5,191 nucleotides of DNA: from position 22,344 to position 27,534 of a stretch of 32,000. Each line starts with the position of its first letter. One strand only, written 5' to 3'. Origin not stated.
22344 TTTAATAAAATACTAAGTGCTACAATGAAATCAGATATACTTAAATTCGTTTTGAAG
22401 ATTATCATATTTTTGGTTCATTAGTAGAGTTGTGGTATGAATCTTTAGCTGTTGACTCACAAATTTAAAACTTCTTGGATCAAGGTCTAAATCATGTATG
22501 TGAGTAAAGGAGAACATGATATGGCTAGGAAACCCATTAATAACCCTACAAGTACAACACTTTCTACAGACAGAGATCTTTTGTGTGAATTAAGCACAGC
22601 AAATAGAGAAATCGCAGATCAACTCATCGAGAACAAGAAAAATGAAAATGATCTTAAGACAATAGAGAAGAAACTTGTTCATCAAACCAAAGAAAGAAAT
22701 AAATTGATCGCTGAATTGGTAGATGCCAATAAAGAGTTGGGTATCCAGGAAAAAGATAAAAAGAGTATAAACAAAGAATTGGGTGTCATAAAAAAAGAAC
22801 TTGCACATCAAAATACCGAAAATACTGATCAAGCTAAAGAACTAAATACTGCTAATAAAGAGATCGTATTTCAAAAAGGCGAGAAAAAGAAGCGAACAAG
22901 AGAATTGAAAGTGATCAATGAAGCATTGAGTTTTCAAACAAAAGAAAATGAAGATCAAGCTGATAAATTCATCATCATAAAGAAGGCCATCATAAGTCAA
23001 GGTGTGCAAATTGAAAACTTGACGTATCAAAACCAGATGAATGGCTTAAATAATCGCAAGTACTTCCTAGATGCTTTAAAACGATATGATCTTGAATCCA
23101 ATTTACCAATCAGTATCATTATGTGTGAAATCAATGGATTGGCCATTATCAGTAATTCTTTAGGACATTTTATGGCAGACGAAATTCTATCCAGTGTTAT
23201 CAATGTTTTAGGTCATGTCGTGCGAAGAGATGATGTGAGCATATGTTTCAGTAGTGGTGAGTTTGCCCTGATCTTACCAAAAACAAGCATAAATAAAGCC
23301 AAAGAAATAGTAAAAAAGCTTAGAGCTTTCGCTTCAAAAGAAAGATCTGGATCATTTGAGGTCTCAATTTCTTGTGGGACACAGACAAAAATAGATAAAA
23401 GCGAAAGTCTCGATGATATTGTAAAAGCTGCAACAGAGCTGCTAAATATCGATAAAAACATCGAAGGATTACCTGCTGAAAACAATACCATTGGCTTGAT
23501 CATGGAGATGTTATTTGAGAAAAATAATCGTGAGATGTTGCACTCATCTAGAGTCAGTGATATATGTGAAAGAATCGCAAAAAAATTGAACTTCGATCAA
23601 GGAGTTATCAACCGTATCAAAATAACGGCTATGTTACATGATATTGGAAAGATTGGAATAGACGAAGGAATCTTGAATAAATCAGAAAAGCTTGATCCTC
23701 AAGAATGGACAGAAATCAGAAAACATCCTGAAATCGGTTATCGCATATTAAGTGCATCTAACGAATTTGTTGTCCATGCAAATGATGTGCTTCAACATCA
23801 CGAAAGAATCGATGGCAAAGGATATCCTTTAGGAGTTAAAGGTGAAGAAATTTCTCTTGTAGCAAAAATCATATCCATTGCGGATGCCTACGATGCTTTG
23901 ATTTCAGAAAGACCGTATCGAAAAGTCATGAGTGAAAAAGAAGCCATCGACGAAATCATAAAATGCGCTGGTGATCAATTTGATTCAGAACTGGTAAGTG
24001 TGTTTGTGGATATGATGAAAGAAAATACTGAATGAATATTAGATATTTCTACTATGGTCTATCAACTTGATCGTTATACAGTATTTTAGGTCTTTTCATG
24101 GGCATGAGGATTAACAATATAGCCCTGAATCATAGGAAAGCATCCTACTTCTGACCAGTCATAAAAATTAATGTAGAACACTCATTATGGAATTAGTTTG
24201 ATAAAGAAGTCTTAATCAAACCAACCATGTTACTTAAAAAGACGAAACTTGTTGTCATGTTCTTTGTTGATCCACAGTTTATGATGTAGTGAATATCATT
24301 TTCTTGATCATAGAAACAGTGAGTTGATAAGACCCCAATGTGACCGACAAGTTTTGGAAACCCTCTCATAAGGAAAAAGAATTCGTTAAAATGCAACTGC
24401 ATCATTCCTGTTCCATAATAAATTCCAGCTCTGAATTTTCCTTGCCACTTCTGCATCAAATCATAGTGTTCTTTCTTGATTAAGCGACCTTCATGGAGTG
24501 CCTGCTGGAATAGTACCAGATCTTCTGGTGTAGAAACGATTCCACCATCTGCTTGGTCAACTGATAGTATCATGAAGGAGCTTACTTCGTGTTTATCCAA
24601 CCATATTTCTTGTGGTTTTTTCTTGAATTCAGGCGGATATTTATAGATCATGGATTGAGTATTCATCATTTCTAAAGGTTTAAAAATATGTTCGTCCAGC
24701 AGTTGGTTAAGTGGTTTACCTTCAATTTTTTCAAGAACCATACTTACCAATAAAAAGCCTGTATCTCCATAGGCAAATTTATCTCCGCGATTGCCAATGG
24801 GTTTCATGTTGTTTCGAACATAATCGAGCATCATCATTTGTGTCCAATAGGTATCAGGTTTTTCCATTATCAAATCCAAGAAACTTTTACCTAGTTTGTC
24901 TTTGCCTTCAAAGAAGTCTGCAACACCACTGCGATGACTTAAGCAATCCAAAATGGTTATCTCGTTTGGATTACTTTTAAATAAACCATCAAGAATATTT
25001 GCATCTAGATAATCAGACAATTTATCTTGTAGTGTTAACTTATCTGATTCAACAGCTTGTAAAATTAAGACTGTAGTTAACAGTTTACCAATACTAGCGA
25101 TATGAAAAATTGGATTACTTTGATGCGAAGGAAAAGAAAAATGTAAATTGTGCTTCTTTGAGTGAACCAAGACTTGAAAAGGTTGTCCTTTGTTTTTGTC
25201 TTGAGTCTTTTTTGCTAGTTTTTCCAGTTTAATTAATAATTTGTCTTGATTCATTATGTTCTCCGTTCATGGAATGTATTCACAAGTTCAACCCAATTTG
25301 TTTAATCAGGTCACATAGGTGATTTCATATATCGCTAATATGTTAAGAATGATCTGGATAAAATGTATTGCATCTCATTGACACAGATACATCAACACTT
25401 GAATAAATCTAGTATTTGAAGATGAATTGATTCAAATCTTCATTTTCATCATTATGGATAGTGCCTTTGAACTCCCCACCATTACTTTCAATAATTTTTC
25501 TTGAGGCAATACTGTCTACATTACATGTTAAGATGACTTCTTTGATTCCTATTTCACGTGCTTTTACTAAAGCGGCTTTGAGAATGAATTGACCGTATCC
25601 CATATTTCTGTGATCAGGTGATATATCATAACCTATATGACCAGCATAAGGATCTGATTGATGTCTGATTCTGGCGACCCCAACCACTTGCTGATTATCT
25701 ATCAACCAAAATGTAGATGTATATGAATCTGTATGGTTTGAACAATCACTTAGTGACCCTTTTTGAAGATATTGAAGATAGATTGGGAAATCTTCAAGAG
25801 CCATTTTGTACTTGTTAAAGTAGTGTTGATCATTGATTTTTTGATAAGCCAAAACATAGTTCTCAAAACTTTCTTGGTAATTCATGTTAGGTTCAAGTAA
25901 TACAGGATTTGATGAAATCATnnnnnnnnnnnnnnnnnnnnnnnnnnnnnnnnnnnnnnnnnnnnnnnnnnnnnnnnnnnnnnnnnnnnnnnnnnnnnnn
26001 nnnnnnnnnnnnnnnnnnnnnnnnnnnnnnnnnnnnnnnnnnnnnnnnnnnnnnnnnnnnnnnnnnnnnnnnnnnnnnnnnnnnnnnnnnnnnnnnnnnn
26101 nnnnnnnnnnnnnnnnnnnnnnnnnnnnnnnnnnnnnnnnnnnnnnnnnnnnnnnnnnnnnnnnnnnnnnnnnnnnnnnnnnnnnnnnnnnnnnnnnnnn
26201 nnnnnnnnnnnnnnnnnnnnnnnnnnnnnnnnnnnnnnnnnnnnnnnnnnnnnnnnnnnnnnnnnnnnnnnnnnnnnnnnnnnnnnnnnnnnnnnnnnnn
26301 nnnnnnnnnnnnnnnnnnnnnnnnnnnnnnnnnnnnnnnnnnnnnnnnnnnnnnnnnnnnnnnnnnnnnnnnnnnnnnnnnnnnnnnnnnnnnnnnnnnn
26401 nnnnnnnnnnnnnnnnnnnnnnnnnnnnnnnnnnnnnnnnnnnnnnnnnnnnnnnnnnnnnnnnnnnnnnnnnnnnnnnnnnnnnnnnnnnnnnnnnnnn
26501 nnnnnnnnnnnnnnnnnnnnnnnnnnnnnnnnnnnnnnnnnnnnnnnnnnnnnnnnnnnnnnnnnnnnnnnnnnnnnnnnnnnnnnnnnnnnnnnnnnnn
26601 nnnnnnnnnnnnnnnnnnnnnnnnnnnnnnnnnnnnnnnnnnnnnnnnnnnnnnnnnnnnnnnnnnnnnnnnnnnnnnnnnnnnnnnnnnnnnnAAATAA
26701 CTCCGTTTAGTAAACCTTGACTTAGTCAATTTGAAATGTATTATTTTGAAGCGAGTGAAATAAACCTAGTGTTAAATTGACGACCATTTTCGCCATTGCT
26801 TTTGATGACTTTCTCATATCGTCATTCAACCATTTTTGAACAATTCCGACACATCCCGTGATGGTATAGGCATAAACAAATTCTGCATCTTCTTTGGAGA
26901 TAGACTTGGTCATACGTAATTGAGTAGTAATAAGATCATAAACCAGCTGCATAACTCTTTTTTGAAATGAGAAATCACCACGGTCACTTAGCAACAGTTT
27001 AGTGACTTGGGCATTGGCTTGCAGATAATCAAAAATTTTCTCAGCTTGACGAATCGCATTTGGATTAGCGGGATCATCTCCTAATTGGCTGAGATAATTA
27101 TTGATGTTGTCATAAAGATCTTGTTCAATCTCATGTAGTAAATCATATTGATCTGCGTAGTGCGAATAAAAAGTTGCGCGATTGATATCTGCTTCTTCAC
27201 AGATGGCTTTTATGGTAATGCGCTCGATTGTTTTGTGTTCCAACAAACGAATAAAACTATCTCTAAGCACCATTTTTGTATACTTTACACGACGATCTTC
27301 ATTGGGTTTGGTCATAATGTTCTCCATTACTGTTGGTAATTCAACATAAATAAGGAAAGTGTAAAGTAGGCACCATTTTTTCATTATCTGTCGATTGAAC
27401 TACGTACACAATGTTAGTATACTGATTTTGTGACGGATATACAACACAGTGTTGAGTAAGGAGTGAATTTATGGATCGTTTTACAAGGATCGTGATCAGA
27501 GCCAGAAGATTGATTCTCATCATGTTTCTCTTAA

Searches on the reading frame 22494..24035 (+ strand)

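Call 25: search_protein_families(library=pfam, proteins=[window:22494-24035:+], max_evalue=0.00001)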
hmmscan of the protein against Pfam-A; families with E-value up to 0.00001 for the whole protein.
window:22494-24035:+ (513 aa): 3 families
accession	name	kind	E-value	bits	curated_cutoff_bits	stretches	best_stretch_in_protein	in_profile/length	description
PF13487.12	HD_5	-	7.4e-33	114.1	27.2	1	336-500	3-170/170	HD domain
PF01966.28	HD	-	1.5e-18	67.6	22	1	350-468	4-115/116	HD domain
PF00990.26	GGDEF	-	1.1e-16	61.4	23.8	1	181-322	5-156/161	Diguanylate cyclase, GGDEF domain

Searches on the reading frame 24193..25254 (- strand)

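Call 25: search_protein_families(library=pfam, proteins=[window:24193-25254:-], max_evalue=0.00001)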
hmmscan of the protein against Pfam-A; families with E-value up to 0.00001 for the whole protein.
window:24193-25254:- (353 aa): 1 family
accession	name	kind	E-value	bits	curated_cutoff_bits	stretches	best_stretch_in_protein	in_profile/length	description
PF00144.29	Beta-lactamase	-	3.1e-31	109.2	27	1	45-323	45-304/329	Beta-lactamase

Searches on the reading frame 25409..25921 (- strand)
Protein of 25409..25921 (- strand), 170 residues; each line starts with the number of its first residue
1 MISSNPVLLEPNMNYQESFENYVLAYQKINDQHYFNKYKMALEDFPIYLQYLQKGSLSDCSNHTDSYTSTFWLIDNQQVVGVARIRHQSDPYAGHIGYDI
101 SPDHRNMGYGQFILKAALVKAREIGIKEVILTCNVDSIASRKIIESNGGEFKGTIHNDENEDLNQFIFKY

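Call 25: search_protein_families(library=pfam, proteins=[window:25409-25921:-], max_evalue=0.00001)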
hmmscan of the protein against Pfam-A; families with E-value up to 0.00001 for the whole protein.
window:25409-25921:- (170 aa): 3 families
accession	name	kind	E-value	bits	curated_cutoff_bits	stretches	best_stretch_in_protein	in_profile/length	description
PF00583.31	Acetyltransf_1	-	1.8e-11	44.8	20.7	1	59-143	26-110/116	Acetyltransferase (GNAT) family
PF13302.13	Acetyltransf_3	-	8.8e-10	39.9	25.4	1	69-149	53-137/138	Acetyltransferase (GNAT) domain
PF13508.13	Acetyltransf_7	-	1.5e-06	28.9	27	1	69-131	3-67/84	Acetyltransferase (GNAT) domain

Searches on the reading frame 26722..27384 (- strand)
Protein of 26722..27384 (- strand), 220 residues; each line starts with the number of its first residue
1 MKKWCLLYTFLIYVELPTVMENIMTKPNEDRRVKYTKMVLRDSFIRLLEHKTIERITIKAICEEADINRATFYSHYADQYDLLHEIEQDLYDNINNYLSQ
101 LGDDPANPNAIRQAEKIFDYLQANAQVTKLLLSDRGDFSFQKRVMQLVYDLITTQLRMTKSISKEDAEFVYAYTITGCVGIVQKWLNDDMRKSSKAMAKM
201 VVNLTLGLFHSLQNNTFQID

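Call 25: search_protein_families(library=pfam, proteins=[window:26722-27384:-], max_evalue=0.00001)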
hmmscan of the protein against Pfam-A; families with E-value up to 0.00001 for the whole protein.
window:26722-27384:- (220 aa): 2 families
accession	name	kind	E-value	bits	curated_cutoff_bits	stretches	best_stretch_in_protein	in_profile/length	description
PF14278.11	TetR_C_8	-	2e-21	76.4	26.1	1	113-205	6-101/103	Transcriptional regulator C-terminal region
PF00440.29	TetR_N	-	5.2e-06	26.6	24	1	46-86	7-47/47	Bacterial regulatory proteins, tetR family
